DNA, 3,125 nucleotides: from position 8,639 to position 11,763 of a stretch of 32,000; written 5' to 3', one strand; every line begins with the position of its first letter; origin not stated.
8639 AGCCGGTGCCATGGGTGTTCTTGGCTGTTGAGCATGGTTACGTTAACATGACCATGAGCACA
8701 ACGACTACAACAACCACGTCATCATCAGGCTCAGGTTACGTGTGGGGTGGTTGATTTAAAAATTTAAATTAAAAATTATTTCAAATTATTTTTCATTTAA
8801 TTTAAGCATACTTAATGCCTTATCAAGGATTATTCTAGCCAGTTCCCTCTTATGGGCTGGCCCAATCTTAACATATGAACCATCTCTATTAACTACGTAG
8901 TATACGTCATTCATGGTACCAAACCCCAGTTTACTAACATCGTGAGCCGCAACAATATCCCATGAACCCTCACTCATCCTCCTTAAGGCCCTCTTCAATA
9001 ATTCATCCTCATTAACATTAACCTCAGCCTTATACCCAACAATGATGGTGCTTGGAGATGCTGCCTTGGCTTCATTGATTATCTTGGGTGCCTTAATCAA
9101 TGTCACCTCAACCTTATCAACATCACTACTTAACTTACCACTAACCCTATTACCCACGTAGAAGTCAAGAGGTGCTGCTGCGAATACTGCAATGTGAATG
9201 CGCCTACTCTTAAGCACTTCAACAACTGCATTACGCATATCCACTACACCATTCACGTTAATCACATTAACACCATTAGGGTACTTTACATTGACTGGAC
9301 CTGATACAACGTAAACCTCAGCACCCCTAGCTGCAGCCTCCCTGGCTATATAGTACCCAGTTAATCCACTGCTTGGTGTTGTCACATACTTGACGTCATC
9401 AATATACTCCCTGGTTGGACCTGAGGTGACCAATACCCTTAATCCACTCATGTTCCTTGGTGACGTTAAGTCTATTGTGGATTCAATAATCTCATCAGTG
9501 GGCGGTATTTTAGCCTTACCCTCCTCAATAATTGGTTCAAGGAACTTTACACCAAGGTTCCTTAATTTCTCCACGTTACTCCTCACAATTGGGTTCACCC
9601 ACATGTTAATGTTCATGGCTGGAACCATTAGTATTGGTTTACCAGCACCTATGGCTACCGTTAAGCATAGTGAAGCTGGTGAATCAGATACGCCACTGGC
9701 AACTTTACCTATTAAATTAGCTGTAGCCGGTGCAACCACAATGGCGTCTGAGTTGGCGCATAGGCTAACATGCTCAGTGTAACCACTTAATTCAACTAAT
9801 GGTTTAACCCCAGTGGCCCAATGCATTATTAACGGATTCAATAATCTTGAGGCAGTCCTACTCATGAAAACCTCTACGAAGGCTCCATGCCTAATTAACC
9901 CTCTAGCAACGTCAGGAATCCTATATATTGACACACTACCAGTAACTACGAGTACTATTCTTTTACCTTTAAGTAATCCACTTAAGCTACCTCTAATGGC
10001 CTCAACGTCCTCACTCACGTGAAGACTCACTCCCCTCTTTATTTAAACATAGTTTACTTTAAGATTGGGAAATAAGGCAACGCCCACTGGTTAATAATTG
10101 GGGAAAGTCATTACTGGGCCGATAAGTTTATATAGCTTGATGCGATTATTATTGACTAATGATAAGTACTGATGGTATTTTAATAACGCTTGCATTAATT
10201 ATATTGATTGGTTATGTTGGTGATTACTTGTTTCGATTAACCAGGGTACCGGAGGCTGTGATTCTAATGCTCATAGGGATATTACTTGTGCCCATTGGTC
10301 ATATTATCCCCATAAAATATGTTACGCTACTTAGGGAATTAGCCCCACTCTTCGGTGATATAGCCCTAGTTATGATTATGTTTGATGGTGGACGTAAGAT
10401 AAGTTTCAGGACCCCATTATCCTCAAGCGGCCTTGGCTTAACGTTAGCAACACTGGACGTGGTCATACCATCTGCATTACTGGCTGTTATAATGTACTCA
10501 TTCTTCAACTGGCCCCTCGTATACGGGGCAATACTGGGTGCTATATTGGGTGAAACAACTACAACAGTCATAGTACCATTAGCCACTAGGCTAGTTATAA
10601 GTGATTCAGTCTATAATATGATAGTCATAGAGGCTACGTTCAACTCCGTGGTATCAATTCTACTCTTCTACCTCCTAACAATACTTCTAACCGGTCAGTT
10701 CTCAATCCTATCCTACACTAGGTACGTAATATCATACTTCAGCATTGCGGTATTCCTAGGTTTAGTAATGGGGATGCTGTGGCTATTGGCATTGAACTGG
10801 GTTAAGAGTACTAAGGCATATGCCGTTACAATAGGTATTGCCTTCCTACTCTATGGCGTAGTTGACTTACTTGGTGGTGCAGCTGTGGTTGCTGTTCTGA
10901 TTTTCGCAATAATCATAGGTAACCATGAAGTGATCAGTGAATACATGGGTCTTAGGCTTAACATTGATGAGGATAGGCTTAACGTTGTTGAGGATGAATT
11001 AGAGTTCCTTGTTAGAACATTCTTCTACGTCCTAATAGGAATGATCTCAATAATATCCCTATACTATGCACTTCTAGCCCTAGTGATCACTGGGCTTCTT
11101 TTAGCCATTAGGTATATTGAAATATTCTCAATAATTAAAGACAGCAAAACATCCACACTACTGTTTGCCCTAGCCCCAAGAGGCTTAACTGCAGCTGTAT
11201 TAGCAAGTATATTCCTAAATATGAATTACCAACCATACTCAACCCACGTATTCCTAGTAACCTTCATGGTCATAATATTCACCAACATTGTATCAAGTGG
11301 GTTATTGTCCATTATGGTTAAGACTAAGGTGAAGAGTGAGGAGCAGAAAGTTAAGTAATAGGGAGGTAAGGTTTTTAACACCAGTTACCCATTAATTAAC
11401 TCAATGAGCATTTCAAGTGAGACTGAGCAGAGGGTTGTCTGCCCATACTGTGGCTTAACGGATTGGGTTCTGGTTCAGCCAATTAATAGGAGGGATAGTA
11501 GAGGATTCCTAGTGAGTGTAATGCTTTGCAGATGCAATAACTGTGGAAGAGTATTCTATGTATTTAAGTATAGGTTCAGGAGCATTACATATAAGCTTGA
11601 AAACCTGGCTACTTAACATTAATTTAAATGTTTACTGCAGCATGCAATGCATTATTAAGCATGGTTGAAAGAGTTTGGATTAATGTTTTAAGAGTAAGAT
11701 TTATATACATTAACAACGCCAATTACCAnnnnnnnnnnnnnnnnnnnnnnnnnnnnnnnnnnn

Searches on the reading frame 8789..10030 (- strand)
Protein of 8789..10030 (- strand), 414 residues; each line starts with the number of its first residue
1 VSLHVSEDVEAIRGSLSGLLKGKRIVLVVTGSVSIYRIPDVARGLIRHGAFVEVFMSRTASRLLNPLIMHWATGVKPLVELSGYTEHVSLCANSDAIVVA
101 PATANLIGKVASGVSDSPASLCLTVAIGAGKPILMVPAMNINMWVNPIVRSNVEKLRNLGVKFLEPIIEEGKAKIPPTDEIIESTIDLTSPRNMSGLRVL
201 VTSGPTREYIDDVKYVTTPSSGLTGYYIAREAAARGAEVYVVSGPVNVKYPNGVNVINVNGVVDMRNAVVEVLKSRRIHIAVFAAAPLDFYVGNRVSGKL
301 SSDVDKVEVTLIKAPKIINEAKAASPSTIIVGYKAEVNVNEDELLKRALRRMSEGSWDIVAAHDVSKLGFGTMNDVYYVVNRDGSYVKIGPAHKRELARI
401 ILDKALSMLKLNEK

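Call 3: search_protein_families(library=pfam, proteins=[window:8789-10030:-], max_evalue=0.01)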
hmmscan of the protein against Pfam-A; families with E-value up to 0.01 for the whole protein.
window:8789-10030:- (414 aa): 2 families
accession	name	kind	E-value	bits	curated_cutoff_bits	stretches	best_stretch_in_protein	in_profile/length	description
PF04127.22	DFP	-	2.2e-46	158.5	22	1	195-377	2-183/186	DNA/pantothenate metabolism flavoprotein C-terminal domain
PF02441.25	Flavoprotein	-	1.7e-27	96.4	22.7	1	23-186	1-159/162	Flavoprotein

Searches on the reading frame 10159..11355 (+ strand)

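Call 3: search_protein_families(library=pfam, proteins=[window:10159-11355:+], max_evalue=0.01)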
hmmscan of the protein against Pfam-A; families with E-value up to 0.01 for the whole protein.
window:10159-11355:+ (399 aa): 1 family
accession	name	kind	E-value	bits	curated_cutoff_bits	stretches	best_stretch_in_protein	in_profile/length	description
PF00999.27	Na_H_Exchanger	-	3.2e-26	92.5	26.2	1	13-388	2-374/375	Sodium/hydrogen exchanger, transmembrane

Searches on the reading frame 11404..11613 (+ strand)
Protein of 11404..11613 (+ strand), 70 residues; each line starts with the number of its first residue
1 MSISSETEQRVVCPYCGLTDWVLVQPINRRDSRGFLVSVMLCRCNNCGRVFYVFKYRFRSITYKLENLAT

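Call 3: search_protein_families(library=pfam, proteins=[window:11404-11613:+], max_evalue=0.01)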
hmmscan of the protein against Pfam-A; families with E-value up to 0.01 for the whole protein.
window:11404-11613:+ (70 aa): 4 families
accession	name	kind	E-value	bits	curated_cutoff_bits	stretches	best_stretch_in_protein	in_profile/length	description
PF23451.1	Zn_ribbon_PaaD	-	0.0012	18.9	27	0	5-55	9-53/53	PaaD zinc beta ribbon domain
PF12172.15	zf-ChsH2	-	0.0013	18.9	23.2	0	40-52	10-22/37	ChsH2, rubredoxin-like zinc ribbon domain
PF09723.15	Zn_ribbon_8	-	0.0023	18.3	34.4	0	3-17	21-33/41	Zinc ribbon domain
PF14803.11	Zn_ribbon_Nudix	-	0.0032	17.8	25.6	0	6-18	18-30/34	Nudix N-terminal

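Call 4: search_protein_families(library=ncbifam, proteins=[window:11404-11613:+], max_evalue=0.01)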
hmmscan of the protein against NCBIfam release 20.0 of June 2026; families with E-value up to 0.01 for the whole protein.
window:11404-11613:+ (70 aa): 4 families
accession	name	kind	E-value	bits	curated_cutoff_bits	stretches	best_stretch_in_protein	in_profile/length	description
TIGR04165.1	methano_modCys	hypoth_equivalog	0.00086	19.5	60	1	13-53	10-48/50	TIGR04165 family Cys-rich peptide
TIGR03655.1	anti_R_Lar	subfamily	0.0014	18.9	39.6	1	13-49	4-39/55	Lar family restriction alleviation protein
NF001607.0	PRK00398.1-4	equivalog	0.007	16.1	89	0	6-18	24-36/53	DNA-directed RNA polymerase subunit P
NF041869.1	paae_haloarch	equivalog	0.0092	16.2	100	0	4-51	10-52/56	1,2-phenylacetyl-CoA epoxidase subunit PaaE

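Call 64: search_protein_representatives(protein=window:11404-11613:+)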
Query: 70 residues. Proteins with E-value up to 0.001 (for the whole library): 14; up to 1e-10: 4; up to 1e-30: 0. The best 14 are listed.
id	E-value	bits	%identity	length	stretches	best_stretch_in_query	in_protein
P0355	3.6e-16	74.3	35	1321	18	32-60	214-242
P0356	1.8e-13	65.8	50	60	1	11-67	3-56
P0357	2.5e-13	65.3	52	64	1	5-68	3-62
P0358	1.2e-12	63.1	51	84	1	10-68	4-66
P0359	4.1e-09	52.0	53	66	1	11-68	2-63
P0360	3.3e-08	49.1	44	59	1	11-68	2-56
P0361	1.4e-07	47.1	47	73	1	11-68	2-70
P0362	3.1e-07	46.0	35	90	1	8-67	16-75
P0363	2.6e-06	43.1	43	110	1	11-68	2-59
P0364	6.0e-06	42.0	42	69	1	10-65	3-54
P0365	1.1e-05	41.2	39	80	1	11-68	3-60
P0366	3.7e-05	39.5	33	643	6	9-56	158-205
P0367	6.3e-05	38.7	38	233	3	12-55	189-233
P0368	6.6e-04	35.5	39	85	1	11-54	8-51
